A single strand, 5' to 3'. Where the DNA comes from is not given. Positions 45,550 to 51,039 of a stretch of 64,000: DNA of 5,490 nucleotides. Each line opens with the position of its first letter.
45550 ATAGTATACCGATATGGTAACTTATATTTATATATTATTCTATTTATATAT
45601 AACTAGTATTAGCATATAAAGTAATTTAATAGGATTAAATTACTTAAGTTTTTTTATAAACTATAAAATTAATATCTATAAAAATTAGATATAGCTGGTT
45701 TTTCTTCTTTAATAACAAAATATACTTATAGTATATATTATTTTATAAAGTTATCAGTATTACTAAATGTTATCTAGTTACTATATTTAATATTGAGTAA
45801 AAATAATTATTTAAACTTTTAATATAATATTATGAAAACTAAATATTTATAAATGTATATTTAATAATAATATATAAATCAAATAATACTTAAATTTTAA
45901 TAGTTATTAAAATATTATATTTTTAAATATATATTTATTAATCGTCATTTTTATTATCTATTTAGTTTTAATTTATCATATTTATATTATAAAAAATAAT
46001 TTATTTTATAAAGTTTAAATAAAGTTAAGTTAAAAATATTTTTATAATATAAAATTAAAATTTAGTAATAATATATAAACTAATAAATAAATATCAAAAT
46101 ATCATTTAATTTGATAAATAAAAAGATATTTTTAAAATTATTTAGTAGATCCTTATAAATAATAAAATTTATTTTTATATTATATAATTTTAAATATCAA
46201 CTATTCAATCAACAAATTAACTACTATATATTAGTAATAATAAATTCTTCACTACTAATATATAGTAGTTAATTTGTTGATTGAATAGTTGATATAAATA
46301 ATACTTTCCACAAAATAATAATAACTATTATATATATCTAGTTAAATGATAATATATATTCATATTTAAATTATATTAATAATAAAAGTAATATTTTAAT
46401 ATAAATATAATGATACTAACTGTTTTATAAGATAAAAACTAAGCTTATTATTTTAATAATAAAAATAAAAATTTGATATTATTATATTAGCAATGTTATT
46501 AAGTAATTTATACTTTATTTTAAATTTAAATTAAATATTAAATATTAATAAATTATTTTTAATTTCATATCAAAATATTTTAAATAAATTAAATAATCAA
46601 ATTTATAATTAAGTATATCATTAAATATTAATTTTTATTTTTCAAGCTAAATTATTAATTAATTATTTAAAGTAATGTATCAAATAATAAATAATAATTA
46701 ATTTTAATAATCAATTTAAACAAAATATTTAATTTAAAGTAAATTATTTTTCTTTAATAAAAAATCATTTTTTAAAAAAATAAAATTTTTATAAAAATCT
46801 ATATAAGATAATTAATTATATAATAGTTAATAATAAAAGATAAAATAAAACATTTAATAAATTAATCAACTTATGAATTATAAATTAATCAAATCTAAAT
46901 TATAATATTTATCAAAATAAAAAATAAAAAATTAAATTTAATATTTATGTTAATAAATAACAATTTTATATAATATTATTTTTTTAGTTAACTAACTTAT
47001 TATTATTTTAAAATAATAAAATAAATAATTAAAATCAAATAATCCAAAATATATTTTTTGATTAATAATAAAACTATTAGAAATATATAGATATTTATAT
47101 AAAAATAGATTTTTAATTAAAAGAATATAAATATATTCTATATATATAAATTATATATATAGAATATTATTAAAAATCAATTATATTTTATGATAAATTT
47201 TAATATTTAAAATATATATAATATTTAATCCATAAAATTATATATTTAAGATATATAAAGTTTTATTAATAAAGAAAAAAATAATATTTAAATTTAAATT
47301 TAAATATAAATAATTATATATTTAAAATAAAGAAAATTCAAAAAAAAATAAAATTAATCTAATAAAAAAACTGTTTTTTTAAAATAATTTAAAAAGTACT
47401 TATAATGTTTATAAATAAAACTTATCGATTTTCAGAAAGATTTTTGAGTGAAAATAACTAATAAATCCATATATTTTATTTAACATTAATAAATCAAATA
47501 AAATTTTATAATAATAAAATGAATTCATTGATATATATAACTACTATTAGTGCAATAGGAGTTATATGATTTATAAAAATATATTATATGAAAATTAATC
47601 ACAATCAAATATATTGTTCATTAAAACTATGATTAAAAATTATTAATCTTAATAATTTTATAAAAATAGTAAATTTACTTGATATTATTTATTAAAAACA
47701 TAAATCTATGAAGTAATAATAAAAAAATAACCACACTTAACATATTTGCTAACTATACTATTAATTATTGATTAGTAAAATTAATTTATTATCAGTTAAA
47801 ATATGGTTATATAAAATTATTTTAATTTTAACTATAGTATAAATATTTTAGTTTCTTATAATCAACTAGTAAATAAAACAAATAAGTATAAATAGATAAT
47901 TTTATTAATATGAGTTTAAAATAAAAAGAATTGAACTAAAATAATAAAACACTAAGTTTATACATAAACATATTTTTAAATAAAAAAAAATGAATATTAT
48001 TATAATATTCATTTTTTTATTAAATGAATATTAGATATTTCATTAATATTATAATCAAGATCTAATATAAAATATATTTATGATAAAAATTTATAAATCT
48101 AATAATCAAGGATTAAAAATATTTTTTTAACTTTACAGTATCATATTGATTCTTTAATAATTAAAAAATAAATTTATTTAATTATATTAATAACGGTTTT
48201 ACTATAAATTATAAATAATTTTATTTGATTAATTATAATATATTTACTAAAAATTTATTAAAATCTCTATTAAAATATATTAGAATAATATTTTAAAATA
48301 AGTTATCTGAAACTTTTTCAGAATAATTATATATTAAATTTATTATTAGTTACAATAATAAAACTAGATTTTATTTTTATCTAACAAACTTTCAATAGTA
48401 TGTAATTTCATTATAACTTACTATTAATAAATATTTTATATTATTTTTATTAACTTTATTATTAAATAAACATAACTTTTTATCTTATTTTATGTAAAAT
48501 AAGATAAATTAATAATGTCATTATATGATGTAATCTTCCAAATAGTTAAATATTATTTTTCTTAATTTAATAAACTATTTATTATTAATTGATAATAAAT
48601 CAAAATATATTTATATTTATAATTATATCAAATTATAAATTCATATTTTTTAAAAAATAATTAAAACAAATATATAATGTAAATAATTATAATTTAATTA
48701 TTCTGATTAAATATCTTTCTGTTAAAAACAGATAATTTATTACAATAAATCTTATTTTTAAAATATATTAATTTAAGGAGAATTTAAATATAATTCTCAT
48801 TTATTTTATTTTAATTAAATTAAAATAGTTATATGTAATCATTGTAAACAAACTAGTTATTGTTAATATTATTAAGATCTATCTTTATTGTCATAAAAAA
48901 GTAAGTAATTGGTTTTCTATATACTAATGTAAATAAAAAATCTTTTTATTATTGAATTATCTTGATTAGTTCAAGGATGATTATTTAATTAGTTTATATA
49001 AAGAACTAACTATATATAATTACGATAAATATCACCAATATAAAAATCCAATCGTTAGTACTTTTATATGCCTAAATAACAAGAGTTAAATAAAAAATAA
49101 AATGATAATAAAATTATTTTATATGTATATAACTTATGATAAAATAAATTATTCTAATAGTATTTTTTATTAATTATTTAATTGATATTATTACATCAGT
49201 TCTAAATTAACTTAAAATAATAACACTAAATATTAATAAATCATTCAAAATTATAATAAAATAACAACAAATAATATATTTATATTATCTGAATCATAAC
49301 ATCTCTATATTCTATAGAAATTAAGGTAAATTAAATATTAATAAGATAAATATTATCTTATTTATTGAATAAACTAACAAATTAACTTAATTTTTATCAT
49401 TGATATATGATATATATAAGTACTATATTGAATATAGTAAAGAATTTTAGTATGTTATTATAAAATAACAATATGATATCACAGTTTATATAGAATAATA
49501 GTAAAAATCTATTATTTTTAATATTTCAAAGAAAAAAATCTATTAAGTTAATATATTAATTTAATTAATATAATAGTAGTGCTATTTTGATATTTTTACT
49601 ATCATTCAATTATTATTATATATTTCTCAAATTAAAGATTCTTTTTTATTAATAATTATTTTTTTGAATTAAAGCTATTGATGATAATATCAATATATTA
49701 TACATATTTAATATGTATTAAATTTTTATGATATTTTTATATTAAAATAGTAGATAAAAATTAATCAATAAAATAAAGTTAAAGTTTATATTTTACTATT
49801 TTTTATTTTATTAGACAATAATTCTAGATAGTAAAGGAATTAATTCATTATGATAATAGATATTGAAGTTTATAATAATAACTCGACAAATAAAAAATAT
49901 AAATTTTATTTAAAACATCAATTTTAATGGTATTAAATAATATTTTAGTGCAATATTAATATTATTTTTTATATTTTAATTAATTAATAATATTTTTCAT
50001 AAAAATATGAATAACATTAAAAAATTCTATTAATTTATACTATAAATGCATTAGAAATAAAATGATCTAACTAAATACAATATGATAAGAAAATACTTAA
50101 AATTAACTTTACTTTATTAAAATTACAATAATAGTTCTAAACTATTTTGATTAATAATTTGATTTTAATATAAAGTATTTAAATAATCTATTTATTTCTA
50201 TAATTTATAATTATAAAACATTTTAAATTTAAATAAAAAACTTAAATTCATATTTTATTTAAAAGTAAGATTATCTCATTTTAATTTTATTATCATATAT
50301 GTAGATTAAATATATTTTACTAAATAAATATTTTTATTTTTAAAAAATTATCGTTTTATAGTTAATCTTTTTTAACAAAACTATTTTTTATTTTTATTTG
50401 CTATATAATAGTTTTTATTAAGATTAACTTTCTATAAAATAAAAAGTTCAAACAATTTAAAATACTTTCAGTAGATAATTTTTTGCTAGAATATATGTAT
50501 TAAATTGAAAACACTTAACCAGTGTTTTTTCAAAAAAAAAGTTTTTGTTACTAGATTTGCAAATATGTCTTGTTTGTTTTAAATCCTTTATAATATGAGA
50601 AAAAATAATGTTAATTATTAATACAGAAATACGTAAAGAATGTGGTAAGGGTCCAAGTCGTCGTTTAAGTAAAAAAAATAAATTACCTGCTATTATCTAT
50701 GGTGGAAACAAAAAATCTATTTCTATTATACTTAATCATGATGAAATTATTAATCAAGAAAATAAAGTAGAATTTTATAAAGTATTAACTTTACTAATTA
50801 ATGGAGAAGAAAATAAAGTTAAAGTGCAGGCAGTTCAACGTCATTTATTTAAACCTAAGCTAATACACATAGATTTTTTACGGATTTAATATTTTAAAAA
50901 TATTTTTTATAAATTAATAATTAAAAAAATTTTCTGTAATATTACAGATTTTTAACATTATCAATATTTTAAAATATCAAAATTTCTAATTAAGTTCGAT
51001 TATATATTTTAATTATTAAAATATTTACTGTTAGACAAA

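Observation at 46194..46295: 102-bp perfect hairpin (43-bp arms) in the middle of a gene desert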

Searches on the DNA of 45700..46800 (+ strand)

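Call 72: search_rna_families(source=window, start=45700, end=46800, threshold=evalue, max_evalue=1)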
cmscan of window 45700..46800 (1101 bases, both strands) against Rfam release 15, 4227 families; matches with E-value up to 1: 2.
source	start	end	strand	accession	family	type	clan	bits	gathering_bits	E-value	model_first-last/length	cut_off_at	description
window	46206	46281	-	RF04065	mir-7563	Gene; miRNA;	-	48.2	80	2.2e-08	1-76/76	no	mir-7563 microRNA precursor family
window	46208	46283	+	RF04065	mir-7563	Gene; miRNA;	-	45.4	80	1.2e-07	1-76/76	no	mir-7563 microRNA precursor family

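Call 74: search_dna_similar(query=window:46100-46400:+, collection=plasmids, mode=distant, max_evalue=0.001, max_rows=5)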
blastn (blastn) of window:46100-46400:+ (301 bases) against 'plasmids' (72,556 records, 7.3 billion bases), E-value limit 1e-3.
Records with a match: 2; places in all: 2; records where one place covers at least 80% of the query: 0.
Best place of each record, by identity: 60-80% 2.
By first word of the organism name: Vibrio 2.
By predicted mobility (MOB-suite, as given by PLSDB): non-mobilizable 2.
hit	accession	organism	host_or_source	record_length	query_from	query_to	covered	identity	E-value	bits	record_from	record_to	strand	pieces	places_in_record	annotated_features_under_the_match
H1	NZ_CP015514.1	Vibrio vulnificus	Mactra veneriformis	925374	73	147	25%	76.3%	5e-4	53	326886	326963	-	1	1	none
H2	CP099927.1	Vibrio parahaemolyticus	Anadara tuberculosa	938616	73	147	25%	76.3%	5e-4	53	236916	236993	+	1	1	none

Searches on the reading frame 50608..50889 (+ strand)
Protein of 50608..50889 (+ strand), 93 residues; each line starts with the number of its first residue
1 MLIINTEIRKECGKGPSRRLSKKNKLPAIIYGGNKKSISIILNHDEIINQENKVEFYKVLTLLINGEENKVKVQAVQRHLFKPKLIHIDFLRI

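Call 24: find_encoding_contigs(protein=window:50608-50889:+, flank=10000, max_places=10)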
Protein window:50608-50889:+ (93 aa): 2 contigs read that carry it; 2 places shown.
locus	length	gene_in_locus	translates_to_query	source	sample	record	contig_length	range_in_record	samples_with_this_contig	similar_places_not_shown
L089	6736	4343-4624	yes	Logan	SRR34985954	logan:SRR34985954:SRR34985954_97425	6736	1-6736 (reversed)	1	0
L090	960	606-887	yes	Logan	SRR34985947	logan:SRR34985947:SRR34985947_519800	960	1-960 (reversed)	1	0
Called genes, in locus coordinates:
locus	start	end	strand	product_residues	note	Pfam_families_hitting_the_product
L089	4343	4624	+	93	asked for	PF01386:Ribosomal_L25p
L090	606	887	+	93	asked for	PF01386:Ribosomal_L25p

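Call 45: list_cluster_members(proteins=[window:50608-50889:+])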
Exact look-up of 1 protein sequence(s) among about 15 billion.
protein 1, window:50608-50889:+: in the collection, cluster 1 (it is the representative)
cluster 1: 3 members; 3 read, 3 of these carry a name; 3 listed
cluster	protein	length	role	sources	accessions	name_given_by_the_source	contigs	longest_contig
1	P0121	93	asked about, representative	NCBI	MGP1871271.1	MAG: 50S ribosomal protein L25 [Arsenophonus sp.]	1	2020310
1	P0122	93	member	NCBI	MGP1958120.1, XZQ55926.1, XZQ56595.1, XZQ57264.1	MAG: 50S ribosomal protein L25 [Arsenophonus sp.]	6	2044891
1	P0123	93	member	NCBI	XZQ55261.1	MAG: 50S ribosomal protein L25 [Arsenophonus sp.]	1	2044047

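Call 46: find_encoding_contigs(protein=P0122, flank=10000, max_places=10)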
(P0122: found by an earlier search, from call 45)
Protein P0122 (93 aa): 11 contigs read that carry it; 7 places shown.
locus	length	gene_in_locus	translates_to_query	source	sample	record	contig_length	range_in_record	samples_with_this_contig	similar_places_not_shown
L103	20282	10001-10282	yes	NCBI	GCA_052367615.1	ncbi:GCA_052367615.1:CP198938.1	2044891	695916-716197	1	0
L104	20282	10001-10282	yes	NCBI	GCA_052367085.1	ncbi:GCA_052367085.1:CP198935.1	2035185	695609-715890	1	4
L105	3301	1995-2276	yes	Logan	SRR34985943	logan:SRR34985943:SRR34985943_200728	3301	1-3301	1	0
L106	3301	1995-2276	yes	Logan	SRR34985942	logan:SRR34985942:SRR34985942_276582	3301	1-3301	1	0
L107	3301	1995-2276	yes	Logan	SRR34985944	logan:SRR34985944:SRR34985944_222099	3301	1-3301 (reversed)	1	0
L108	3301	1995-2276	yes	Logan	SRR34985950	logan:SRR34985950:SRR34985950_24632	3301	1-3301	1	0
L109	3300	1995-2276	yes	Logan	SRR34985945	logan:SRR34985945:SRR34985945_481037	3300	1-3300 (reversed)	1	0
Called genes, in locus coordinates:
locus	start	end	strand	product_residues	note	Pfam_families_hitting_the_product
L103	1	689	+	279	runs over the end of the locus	PF01261:AP_endonuc_2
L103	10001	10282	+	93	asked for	PF01386:Ribosomal_L25p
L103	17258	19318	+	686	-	PF02897:Peptidase_S9_N, PF00326:Peptidase_S9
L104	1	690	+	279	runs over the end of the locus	PF01261:AP_endonuc_2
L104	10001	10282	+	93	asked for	PF01386:Ribosomal_L25p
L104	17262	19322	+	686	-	PF02897:Peptidase_S9_N, PF00326:Peptidase_S9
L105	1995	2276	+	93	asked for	PF01386:Ribosomal_L25p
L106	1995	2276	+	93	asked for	PF01386:Ribosomal_L25p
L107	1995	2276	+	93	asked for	PF01386:Ribosomal_L25p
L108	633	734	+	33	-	-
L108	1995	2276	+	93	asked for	PF01386:Ribosomal_L25p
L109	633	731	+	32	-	-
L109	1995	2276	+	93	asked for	PF01386:Ribosomal_L25p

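Call 50: find_encoding_contigs(protein=P0123, flank=10000, max_places=10)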
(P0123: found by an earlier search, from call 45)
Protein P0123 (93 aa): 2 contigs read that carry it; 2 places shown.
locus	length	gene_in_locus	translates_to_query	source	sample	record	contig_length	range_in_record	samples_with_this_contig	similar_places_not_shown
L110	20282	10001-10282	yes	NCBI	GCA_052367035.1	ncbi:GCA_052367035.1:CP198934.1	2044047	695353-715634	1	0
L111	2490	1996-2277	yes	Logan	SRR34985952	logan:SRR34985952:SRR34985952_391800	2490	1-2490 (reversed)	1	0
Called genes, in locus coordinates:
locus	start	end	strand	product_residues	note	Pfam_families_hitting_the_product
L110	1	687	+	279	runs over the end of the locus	PF01261:AP_endonuc_2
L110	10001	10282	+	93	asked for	PF01386:Ribosomal_L25p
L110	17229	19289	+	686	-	PF02897:Peptidase_S9_N, PF00326:Peptidase_S9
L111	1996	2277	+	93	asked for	PF01386:Ribosomal_L25p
